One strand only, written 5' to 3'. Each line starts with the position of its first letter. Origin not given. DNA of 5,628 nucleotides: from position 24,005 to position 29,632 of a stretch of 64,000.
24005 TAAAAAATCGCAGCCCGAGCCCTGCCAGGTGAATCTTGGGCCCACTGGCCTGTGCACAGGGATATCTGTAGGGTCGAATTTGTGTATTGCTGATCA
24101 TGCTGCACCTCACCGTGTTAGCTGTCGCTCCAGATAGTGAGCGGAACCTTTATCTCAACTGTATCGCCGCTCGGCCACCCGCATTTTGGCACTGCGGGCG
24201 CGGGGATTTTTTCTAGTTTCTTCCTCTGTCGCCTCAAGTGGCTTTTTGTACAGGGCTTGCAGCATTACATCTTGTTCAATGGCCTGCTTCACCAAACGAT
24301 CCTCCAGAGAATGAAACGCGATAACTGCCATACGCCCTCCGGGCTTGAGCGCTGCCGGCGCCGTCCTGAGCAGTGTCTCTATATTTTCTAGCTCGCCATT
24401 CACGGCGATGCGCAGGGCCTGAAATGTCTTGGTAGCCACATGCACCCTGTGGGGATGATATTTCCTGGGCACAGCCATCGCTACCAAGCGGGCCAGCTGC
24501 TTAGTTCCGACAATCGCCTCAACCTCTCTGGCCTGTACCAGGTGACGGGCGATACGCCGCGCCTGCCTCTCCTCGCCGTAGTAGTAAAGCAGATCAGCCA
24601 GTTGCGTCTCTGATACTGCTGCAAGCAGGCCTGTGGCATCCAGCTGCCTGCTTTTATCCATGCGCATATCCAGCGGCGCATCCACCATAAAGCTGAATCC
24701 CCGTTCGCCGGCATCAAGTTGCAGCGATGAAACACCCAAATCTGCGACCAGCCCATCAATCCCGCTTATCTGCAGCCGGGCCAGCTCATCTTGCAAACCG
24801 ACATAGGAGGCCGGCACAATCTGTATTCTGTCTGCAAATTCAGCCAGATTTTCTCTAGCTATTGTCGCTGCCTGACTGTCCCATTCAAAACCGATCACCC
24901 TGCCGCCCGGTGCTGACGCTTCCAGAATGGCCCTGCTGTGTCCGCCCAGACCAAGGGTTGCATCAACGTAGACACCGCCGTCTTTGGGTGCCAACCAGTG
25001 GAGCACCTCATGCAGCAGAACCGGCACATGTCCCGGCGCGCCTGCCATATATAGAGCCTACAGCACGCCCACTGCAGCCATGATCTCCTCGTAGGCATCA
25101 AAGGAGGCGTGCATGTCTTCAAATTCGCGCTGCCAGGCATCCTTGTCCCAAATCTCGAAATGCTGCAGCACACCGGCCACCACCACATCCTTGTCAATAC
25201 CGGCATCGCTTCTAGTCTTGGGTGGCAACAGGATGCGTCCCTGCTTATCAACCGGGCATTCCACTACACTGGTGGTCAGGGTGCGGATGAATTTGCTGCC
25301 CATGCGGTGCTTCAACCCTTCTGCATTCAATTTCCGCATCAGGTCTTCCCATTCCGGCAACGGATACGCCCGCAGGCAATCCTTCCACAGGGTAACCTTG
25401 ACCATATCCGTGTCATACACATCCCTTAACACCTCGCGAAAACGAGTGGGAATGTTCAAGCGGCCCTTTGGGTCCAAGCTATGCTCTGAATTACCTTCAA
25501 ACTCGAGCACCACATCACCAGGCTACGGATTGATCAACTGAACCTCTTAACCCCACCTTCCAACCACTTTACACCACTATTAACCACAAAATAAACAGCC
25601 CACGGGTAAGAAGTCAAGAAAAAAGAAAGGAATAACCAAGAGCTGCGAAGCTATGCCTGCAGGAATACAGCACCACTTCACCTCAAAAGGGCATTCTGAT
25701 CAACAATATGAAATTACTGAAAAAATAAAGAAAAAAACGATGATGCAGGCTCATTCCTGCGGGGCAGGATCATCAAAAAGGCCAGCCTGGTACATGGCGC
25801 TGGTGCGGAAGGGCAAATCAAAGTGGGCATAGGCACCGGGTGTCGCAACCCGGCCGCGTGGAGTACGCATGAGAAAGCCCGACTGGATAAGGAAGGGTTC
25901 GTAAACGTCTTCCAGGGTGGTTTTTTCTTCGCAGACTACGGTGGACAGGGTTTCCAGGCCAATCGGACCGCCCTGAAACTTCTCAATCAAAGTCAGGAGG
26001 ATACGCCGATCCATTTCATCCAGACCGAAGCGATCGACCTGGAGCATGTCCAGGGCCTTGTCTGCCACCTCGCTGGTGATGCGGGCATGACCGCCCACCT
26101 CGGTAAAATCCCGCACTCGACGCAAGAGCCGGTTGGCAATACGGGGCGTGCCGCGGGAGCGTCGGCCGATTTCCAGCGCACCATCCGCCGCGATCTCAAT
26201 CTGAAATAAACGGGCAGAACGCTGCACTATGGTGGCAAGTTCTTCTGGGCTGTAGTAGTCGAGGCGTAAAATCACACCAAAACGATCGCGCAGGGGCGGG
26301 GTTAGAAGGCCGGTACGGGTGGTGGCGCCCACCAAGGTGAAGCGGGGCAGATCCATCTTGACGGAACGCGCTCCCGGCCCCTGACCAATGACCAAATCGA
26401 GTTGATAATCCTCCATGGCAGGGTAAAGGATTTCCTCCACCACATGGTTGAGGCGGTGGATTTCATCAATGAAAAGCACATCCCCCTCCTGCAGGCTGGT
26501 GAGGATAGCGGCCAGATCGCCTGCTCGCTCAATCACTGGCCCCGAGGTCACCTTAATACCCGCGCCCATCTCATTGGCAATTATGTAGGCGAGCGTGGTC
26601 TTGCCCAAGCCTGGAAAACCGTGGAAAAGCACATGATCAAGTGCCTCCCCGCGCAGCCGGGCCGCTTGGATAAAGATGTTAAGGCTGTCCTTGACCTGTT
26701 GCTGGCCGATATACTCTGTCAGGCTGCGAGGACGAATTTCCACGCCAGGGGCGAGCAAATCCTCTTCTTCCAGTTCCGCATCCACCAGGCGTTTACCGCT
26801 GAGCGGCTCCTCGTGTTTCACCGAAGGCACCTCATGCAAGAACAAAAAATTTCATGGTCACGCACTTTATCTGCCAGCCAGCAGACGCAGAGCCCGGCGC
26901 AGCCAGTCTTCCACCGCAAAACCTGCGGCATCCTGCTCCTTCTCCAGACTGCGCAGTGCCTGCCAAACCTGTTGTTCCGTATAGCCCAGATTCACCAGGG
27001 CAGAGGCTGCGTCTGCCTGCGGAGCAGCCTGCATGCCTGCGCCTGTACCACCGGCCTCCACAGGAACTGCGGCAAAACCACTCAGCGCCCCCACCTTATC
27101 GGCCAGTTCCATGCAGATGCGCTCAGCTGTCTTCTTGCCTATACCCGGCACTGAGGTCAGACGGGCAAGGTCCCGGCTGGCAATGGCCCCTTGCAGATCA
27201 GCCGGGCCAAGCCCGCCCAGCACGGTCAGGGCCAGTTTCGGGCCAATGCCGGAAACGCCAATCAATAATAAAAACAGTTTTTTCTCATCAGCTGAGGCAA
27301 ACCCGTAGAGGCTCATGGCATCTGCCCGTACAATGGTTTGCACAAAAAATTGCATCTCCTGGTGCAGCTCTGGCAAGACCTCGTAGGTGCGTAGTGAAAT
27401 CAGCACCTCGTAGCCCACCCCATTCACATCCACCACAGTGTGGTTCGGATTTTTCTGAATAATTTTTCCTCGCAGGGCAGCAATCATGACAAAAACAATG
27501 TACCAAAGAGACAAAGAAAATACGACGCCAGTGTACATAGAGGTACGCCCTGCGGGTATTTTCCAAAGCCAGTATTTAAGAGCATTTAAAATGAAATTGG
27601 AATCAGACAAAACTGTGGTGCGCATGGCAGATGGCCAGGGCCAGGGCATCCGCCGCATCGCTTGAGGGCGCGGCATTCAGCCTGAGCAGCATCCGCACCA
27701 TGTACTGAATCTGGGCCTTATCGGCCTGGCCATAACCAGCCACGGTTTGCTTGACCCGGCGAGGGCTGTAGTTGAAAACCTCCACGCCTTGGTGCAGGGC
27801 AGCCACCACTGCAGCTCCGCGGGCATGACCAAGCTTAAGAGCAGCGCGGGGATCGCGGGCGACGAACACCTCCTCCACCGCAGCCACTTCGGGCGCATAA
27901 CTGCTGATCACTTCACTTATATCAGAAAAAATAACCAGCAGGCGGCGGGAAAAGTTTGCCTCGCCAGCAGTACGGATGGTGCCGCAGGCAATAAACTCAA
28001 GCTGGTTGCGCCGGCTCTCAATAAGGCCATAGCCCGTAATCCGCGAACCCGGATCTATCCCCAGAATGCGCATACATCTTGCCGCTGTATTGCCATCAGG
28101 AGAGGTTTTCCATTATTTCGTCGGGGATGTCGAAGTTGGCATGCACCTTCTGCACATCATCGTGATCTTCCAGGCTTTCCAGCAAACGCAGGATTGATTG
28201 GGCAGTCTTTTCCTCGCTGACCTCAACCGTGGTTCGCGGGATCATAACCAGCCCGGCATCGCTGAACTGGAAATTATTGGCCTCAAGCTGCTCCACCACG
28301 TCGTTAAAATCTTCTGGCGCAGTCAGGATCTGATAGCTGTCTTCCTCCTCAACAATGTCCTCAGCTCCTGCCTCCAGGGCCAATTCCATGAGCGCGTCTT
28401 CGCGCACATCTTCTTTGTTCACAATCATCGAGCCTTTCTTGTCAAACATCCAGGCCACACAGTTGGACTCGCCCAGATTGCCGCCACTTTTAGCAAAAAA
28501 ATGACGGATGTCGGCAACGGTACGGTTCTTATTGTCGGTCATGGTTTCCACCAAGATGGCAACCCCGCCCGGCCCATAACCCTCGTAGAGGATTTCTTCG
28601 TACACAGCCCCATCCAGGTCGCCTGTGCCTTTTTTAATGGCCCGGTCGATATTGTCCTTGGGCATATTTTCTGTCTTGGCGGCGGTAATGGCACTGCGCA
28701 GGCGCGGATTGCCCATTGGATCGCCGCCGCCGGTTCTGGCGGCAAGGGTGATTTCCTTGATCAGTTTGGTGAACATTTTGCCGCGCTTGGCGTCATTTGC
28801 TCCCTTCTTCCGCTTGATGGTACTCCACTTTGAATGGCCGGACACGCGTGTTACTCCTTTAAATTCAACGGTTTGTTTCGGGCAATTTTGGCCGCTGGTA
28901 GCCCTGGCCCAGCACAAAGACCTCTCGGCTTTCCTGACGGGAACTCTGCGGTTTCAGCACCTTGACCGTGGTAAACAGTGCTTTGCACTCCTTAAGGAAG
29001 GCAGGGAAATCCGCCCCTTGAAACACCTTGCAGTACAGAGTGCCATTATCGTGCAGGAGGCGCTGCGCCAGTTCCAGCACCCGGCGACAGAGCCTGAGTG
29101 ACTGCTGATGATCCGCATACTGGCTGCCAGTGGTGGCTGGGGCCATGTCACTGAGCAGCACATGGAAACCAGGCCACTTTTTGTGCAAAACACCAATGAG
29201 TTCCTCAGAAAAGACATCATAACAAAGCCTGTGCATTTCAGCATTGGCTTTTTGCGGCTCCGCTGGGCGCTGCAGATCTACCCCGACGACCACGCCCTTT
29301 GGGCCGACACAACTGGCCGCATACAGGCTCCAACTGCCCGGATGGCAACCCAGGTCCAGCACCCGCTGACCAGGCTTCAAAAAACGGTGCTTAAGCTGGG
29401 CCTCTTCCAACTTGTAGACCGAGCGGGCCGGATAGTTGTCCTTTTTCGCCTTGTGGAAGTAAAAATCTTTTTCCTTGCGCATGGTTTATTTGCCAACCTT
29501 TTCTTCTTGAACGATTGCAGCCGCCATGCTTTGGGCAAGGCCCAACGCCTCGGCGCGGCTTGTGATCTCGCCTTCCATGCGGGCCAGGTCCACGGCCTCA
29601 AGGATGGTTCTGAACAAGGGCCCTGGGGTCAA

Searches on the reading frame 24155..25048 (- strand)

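Call 34: search_protein_families(library=pfam, proteins=[window:24155-25048:-], max_evalue=0.00001)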
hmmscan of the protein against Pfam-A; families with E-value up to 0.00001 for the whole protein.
window:24155-25048:- (297 aa): 1 family
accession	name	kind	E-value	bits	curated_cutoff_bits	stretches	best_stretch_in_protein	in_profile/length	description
PF01795.25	Methyltransf_5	-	7.2e-100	334.9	27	1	7-294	4-308/309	MraW methylase family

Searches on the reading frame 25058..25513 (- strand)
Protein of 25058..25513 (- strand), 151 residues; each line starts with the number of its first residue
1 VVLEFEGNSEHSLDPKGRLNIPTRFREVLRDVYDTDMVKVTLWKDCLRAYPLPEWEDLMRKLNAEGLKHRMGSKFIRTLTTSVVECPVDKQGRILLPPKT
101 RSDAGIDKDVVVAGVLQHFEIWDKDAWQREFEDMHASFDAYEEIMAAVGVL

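Call 34: search_protein_families(library=pfam, proteins=[window:25058-25513:-], max_evalue=0.00001)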
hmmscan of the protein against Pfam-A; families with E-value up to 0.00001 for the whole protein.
window:25058-25513:- (151 aa): 1 family
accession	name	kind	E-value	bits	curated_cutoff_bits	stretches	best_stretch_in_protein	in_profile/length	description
PF02381.23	MraZ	-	1.5e-27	95.8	23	2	84-143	6-66/72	MraZ protein, putative antitoxin-like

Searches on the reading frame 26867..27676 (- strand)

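Call 34: search_protein_families(library=pfam, proteins=[window:26867-27676:-], max_evalue=0.00001)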
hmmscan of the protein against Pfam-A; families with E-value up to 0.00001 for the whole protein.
window:26867-27676:- (269 aa): 4 families
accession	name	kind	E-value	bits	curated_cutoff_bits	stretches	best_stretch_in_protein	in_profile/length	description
PF01330.27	RuvA_N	-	3.3e-21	75.6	23.6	1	64-125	1-61/61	RuvA N terminal domain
PF14520.12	HHH_5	-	7e-18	65.3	27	1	135-193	1-57/57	Helix-hairpin-helix domain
PF07499.19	RuvA_C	-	2.4e-13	50.8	24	1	219-266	2-46/47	RuvA, C-terminal domain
PF00633.29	HHH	-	3.4e-07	30.2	24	0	169-187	9-27/30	Helix-hairpin-helix motif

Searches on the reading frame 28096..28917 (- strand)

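Call 59: search_protein_families(library=pfam, proteins=[window:28096-28917:-], max_evalue=0.00001)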
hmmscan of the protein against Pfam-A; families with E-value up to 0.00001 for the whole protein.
window:28096-28917:- (273 aa): 2 families
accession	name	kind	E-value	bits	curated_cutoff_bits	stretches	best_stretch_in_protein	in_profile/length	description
PF01709.26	Transcrip_reg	-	1.2e-63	214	27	1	106-262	1-160/160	TACO1/YebC second and third domain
PF20772.2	TACO1_YebC_N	-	1.6e-35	121.9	36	1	29-99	1-72/73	TACO1/YebC protein N-terminal domain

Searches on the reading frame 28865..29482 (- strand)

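Call 59: search_protein_families(library=pfam, proteins=[window:28865-29482:-], max_evalue=0.00001)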
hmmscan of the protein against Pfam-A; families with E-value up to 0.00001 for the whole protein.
window:28865-29482:- (205 aa): 2 families
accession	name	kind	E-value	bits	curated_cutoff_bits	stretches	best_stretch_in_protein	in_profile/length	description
PF01728.25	FtsJ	-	7.7e-43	147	24.1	1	17-195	1-181/181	FtsJ-like methyltransferase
PF13847.12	Methyltransf_31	-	1.3e-06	28.6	27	1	36-160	2-119/145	Methyltransferase domain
